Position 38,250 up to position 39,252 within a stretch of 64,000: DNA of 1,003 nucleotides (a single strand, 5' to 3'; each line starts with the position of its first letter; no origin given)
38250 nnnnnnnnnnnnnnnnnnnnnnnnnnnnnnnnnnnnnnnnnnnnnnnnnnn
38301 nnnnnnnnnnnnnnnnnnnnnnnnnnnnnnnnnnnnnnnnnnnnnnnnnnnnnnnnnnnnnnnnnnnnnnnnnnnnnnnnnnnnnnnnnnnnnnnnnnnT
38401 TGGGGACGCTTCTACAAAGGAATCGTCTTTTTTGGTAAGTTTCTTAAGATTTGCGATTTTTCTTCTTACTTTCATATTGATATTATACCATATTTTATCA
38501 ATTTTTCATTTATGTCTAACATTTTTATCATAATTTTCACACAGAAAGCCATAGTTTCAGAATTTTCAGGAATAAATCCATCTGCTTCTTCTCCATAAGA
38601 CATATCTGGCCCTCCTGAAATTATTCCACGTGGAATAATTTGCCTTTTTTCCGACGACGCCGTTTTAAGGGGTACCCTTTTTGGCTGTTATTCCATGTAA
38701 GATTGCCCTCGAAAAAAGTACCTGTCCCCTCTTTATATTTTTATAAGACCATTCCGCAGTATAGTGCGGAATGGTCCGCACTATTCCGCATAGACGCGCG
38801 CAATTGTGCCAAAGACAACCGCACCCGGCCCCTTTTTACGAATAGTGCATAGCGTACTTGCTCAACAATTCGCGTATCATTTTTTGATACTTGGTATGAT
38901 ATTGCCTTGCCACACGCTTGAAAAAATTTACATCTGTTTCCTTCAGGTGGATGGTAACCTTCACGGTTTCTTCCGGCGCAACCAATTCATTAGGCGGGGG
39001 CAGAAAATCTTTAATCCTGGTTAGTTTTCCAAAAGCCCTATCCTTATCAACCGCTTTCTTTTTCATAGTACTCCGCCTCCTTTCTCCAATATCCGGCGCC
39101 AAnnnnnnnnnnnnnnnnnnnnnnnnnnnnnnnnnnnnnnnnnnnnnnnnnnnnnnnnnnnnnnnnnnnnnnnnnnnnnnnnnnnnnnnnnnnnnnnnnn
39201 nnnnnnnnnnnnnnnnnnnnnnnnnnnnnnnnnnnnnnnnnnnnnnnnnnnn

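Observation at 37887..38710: Shared cassette architecture downstream of both element copies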

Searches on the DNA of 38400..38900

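Call 7: search_rna_families(source=window, start=38400, end=38900, threshold=evalue, max_evalue=10, show_alignments=3)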
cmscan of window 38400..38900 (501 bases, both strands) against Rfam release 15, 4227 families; matches with E-value up to 10: 1.
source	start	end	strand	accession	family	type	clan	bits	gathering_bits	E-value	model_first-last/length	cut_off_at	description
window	38670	38722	-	RF03557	MIR6019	Gene; miRNA;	-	15.1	100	4.8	31-83/111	no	MIR6019 microRNA precursor family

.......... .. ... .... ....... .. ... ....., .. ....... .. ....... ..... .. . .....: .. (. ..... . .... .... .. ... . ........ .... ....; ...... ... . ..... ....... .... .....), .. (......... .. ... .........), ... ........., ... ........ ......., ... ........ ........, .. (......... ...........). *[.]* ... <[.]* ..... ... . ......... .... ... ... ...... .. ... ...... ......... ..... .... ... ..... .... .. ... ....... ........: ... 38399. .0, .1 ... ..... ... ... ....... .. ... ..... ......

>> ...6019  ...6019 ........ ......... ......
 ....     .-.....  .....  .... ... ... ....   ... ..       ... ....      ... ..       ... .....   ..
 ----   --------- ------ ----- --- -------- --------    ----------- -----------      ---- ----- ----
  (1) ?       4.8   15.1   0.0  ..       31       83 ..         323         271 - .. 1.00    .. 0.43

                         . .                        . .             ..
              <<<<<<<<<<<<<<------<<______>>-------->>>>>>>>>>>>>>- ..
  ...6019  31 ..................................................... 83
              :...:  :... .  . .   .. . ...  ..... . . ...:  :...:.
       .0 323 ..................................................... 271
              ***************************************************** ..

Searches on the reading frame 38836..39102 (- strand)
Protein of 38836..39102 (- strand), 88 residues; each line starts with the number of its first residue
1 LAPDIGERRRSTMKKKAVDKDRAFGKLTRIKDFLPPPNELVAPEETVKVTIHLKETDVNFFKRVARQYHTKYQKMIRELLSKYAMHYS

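Call 11: search_protein_families(library=pfam, proteins=[window:38836-39102:-], max_evalue=0.1)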
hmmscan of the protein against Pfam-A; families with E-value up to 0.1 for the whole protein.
window:38836-39102:- (88 aa): 3 families
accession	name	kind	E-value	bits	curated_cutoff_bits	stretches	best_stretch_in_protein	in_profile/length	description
PF14384.12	BrnA_antitoxin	-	0.019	15.8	26.1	1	23-83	10-67/68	BrnA antitoxin of type II toxin-antitoxin system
PF19807.5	DUF6290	-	0.028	15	27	1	49-80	4-35/72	Family of unknown function (DUF6290)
PF19891.5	DUF6364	-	0.071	14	27.3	0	46-82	2-38/70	Family of unknown function (DUF6364)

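Call 13: search_protein_families(library=ncbifam, proteins=[window:38836-39102:-], max_evalue=0.1)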
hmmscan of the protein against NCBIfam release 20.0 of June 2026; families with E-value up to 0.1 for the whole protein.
window:38836-39102:- (88 aa): 0 families
